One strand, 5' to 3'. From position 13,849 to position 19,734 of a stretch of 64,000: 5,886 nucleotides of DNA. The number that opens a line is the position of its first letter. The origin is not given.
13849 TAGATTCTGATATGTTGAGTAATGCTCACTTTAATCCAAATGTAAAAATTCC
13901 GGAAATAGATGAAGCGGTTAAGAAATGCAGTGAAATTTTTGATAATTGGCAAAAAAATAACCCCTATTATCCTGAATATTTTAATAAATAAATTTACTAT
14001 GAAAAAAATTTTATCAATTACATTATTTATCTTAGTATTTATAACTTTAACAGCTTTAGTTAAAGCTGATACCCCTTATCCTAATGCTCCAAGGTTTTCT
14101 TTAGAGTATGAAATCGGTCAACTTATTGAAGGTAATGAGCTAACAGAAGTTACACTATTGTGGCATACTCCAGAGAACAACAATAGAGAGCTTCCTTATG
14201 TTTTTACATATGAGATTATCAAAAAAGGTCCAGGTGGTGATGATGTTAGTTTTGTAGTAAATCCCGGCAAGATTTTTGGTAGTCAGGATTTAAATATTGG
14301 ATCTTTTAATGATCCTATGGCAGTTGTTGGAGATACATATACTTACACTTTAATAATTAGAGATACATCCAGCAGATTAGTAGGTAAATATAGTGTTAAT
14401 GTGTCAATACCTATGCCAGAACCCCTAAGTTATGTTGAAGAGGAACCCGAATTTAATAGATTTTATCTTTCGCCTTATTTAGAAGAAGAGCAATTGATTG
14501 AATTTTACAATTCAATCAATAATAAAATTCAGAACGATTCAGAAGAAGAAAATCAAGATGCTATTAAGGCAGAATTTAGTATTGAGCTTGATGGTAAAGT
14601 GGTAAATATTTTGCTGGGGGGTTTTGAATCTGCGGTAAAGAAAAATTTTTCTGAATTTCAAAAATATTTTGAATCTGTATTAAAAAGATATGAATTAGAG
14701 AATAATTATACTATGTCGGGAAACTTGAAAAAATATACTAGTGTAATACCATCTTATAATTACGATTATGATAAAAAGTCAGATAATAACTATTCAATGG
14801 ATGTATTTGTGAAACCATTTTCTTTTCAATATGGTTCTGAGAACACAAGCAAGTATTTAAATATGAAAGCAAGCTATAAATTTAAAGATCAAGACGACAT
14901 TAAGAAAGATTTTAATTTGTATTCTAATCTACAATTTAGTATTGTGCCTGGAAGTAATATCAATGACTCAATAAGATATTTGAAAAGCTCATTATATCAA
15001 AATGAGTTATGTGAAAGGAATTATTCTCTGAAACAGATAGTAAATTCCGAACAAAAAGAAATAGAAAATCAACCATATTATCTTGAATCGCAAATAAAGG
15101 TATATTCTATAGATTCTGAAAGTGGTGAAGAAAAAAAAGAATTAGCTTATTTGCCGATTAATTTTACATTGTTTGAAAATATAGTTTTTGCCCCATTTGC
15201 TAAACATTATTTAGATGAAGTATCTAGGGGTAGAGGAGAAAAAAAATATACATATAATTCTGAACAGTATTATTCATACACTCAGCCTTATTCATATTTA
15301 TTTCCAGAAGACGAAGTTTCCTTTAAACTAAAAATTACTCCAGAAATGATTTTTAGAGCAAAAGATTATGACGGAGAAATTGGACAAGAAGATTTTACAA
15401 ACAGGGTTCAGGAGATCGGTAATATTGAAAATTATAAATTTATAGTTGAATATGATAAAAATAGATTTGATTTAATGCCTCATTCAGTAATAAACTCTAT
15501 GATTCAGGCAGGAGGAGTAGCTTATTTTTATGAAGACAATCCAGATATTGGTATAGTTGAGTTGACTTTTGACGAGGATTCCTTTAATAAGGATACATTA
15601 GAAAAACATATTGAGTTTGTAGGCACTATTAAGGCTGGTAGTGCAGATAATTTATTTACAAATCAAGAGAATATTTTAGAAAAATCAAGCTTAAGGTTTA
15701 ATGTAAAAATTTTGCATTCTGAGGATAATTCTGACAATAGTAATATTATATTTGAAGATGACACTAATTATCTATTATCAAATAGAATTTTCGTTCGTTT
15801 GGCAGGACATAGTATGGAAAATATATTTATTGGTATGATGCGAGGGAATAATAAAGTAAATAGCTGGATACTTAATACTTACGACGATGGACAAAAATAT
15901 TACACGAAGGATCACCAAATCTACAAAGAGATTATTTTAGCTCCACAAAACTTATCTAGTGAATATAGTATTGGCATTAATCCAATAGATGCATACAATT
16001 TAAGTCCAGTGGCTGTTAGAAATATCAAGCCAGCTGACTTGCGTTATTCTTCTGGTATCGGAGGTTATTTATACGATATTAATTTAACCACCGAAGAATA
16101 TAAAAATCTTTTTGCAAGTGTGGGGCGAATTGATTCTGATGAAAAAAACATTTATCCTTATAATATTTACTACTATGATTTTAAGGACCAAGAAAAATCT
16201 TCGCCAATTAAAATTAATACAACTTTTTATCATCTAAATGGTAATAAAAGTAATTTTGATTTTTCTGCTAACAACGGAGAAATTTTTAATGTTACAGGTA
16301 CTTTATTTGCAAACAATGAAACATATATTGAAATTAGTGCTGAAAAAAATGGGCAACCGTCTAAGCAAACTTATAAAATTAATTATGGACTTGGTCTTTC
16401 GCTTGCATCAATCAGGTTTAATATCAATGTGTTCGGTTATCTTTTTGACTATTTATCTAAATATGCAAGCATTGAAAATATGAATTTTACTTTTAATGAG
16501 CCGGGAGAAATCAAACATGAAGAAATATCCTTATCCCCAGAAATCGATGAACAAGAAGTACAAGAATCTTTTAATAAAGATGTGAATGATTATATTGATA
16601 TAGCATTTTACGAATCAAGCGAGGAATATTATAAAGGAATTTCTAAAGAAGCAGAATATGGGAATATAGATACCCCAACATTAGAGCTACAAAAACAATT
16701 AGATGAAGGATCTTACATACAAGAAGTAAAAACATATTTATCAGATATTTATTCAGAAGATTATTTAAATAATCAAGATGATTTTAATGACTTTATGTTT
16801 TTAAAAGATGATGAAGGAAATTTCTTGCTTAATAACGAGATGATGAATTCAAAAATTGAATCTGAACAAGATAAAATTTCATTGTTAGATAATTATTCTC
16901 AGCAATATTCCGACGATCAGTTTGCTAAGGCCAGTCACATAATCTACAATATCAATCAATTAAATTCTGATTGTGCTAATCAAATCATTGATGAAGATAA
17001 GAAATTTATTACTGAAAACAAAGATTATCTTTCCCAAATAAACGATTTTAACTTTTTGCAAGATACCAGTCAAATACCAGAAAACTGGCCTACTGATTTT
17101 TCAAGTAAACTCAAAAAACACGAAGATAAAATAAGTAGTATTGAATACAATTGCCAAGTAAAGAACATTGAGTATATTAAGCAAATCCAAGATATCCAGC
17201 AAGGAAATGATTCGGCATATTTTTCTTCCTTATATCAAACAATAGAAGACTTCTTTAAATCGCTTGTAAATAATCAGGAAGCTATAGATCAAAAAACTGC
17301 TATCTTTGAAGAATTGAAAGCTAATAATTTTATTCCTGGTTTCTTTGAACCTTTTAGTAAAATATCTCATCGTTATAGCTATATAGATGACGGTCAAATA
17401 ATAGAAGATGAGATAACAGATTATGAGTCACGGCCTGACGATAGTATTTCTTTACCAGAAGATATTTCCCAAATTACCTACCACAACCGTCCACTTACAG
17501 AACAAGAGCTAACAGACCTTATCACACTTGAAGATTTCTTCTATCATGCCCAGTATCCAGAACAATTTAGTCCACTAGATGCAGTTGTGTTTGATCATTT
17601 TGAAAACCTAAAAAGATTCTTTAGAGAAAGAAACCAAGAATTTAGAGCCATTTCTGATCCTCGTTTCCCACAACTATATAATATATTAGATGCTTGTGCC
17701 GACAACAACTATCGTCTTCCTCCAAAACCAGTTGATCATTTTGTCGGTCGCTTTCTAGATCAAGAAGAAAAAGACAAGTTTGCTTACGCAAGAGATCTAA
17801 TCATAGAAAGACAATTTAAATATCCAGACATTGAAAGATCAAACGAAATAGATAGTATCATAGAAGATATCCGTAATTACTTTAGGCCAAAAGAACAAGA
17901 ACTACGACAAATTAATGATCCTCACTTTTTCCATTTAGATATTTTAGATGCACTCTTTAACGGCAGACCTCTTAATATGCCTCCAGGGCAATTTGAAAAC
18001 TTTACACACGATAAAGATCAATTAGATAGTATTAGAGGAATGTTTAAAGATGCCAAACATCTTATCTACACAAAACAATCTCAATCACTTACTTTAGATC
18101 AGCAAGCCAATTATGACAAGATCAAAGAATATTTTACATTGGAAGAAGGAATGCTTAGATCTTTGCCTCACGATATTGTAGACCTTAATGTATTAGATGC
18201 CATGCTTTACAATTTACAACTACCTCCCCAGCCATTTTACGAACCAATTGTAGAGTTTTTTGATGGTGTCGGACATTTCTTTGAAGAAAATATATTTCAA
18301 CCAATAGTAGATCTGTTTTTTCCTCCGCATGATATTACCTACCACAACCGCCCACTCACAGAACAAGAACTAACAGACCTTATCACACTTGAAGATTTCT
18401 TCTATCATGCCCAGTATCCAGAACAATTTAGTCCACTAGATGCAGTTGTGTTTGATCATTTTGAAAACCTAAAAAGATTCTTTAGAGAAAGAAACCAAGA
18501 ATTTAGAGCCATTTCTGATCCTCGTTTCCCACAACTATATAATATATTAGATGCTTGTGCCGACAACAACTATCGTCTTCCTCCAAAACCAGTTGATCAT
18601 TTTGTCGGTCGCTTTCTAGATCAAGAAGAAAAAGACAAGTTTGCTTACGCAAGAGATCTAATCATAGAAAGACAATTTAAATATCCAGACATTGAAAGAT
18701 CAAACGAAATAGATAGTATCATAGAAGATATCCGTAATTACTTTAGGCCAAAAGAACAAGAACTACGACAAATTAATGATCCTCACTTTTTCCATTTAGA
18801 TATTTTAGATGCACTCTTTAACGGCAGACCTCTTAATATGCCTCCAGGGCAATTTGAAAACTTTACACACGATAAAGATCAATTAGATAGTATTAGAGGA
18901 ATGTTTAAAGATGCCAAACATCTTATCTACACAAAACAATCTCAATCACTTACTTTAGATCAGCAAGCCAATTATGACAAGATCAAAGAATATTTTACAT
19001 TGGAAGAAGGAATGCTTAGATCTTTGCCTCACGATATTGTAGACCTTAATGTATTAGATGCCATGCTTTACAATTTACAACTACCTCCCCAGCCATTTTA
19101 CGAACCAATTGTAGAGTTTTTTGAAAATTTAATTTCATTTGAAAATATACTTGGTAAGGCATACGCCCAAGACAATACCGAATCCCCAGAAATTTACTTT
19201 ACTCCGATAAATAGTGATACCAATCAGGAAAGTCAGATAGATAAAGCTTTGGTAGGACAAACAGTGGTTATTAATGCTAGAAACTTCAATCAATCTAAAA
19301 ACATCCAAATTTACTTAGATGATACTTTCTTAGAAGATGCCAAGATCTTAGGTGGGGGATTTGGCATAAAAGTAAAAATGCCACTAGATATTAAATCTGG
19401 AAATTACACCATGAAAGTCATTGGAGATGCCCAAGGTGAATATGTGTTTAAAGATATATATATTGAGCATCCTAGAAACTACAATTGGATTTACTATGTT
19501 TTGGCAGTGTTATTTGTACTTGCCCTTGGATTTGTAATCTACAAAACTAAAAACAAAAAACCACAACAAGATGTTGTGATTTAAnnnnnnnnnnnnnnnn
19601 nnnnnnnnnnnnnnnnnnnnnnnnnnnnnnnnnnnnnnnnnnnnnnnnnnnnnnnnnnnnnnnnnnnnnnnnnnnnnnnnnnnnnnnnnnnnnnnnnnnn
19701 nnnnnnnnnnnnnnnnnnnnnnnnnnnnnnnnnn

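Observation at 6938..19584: Six-gene plus-strand operon of unannotatable secreted or membrane-anchored proteins ending in a 1,862-aa surface giant: a candidate novel cell-surface or host-interaction module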

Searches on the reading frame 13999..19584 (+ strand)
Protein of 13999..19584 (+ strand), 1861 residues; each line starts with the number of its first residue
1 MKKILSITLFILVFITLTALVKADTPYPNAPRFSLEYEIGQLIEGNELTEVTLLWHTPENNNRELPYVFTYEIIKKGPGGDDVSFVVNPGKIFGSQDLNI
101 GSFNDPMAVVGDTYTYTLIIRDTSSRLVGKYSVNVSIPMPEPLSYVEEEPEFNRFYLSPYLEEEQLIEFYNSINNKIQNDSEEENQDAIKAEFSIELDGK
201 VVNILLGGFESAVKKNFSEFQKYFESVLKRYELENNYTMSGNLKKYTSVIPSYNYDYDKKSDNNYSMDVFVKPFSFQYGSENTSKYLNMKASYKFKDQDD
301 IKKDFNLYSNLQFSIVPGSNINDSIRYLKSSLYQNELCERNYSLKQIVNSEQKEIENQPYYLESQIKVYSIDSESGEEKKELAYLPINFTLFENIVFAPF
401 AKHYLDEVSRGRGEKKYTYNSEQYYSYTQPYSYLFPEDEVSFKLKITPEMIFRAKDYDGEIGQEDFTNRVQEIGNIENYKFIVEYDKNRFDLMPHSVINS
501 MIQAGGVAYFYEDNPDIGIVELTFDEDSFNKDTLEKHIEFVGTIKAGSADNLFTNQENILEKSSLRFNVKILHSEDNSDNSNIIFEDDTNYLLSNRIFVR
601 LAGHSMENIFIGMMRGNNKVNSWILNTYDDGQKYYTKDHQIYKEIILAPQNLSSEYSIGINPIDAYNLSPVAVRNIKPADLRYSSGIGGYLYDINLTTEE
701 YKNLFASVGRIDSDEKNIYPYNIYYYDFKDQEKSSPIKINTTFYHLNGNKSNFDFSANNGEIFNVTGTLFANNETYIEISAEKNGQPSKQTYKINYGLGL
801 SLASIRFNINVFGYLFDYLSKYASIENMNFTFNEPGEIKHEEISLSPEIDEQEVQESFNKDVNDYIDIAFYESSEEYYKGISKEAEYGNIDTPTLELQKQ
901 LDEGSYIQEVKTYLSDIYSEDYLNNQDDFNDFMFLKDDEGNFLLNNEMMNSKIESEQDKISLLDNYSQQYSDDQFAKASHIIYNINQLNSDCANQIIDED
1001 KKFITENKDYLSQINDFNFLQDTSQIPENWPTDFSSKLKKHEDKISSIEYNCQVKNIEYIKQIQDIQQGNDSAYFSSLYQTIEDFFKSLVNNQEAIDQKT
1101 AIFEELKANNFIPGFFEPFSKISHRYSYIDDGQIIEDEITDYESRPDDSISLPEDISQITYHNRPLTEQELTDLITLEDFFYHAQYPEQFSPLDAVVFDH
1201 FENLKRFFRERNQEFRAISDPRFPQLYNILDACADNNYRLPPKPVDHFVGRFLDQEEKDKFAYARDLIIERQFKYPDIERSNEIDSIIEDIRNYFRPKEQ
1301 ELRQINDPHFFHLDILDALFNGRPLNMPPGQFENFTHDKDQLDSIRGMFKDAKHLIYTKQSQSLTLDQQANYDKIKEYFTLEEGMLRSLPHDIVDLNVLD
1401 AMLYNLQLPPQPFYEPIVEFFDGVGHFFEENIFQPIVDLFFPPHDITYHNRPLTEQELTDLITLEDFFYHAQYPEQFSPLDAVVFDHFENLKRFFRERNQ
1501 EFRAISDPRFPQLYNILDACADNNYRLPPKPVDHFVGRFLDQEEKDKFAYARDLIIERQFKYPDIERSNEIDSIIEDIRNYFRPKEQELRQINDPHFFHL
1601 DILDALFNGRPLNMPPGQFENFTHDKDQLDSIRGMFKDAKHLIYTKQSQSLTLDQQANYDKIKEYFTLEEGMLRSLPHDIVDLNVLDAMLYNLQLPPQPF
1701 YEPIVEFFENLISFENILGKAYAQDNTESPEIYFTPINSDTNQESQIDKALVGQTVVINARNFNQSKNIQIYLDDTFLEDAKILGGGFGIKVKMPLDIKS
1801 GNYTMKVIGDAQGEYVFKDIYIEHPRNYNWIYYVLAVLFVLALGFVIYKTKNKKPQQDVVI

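Call 4: search_protein_families(library=pfam, proteins=[window:13999-19584:+], max_evalue=1)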
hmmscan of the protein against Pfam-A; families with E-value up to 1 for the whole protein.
window:13999-19584:+ (1861 aa): 1 family
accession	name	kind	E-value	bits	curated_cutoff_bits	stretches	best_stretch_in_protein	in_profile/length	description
PF22849.2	CATSPERE_Ig-like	-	0.026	15.1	28.3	0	1357-1383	59-85/111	CATSPERE Ig-like domain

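Call 5: search_protein_families(library=ncbifam, proteins=[window:13999-19584:+], max_evalue=1)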
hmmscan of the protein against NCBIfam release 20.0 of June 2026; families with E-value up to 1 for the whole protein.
window:13999-19584:+ (1861 aa): 1 family
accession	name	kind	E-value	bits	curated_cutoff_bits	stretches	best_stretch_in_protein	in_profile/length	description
NF009391.0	PRK12750.1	equivalog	0.21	11.6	148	0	1337-1378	56-97/170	CpxP family protein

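Call 11: search_protein_families(library=phrogs, proteins=[window:13999-19584:+], max_evalue=0.1)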
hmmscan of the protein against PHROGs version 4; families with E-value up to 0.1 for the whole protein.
window:13999-19584:+ (1861 aa): 1 family
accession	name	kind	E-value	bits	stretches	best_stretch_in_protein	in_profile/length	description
phrog_24844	-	unknown function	0.069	14.6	0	1350-1379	32-61/109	-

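Call 12: search_protein_families(library=padloc, proteins=[window:13999-19584:+], max_evalue=0.1)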
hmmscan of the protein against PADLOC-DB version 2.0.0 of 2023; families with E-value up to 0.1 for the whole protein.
window:13999-19584:+ (1861 aa): 0 families

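Call 24: search_solved_structures(query=window:13999-19584:+, max_evalue=10, show_alignments=2)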
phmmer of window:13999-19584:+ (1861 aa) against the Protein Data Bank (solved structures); distinct sequences matched with E-value up to 10: 4.
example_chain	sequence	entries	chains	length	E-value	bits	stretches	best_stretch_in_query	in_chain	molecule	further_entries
9xof_A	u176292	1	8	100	0.2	12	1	895-948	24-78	Pre-mRNA-splicing regulator WTAP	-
7yfj_A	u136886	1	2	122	0.4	11.1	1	894-943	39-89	Pre-mRNA-splicing regulator WTAP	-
7yg4_B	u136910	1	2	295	0.53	10.7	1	894-972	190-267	Pre-mRNA-splicing regulator WTAP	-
7bqe_A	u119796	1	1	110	0.9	9.9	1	1296-1639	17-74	NF3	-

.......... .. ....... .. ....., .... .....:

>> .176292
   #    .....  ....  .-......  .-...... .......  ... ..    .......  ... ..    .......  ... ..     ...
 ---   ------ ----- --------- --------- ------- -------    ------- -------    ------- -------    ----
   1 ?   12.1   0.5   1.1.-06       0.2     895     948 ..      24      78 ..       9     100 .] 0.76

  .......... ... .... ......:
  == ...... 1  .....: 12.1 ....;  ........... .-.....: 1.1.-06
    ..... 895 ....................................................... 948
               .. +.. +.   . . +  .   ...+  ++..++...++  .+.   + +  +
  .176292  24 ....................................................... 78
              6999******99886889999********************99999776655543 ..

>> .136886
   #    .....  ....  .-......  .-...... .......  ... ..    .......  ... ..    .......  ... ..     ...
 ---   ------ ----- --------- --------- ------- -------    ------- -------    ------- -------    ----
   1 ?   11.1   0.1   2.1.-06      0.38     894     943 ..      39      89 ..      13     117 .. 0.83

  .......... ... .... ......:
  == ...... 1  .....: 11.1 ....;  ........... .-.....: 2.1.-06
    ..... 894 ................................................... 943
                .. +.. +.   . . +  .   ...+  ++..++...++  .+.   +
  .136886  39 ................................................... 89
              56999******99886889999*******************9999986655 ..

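Call 53: find_related_loci(query=window:13999-19584:+, collection=viral_contigs, flank=5000)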
Query window:13999-19584:+ (1861 aa) in viral_contigs; peptide patterns used: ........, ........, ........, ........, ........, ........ (x = any residue, [..] = any of these).
15 stretches matched a pattern, but none encodes a relative of the query by tblastn (E <= 1e-3).

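Call 55: search_dna_similar(query=window:13999-19584:+, collection=phages, mode=protein, max_evalue=0.001, max_rows=10)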
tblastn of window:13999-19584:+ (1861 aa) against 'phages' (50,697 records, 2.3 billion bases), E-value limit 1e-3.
No match.
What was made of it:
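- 13999..19584 (+): g6: 1,861-aa type I giant. From the N terminus it has a signal peptide, an approximately 850-aa head, an acidic spacer, six approximately 90-aa repeats, an Ig-like module and a TM segment. No family, PDB, phage or viral-contig hit (calls 4, 5, 24, 53, 55).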

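Call 95: find_encoding_contigs(protein=window:13999-19584:+, flank=1000, max_places=4)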
Protein window:13999-19584:+ (1861 aa): no gene with exactly this product is on record in the collection.

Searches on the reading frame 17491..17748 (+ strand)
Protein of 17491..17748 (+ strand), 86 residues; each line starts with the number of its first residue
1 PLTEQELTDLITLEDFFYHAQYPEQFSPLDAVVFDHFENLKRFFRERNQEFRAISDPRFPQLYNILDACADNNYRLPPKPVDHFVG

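Call 83: search_solved_structures(query=A6, max_evalue=10, show_alignments=2)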
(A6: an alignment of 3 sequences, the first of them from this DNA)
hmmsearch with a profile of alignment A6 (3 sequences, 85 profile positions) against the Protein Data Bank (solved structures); distinct sequences matched with E-value up to 10: 6.
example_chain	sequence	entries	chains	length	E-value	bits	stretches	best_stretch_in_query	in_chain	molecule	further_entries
2ras_A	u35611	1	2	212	0.59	13.8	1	38-83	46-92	Transcriptional regulator, TetR family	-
9ba7_A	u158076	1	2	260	0.66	13.6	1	50-84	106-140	Ferrous iron transport protein B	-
9ba6_A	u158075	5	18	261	0.71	13.5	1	50-84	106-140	Ferrous iron transport protein B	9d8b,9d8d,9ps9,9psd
9bh5_CG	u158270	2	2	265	1.5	12.5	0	45-78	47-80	Large ribosomal subunit protein eL8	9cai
8vwl_A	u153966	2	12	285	3.3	11.4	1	50-84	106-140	Ferrous iron transport protein B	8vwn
9mn2_A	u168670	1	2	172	7.7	10.2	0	10-64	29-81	IgA FC receptor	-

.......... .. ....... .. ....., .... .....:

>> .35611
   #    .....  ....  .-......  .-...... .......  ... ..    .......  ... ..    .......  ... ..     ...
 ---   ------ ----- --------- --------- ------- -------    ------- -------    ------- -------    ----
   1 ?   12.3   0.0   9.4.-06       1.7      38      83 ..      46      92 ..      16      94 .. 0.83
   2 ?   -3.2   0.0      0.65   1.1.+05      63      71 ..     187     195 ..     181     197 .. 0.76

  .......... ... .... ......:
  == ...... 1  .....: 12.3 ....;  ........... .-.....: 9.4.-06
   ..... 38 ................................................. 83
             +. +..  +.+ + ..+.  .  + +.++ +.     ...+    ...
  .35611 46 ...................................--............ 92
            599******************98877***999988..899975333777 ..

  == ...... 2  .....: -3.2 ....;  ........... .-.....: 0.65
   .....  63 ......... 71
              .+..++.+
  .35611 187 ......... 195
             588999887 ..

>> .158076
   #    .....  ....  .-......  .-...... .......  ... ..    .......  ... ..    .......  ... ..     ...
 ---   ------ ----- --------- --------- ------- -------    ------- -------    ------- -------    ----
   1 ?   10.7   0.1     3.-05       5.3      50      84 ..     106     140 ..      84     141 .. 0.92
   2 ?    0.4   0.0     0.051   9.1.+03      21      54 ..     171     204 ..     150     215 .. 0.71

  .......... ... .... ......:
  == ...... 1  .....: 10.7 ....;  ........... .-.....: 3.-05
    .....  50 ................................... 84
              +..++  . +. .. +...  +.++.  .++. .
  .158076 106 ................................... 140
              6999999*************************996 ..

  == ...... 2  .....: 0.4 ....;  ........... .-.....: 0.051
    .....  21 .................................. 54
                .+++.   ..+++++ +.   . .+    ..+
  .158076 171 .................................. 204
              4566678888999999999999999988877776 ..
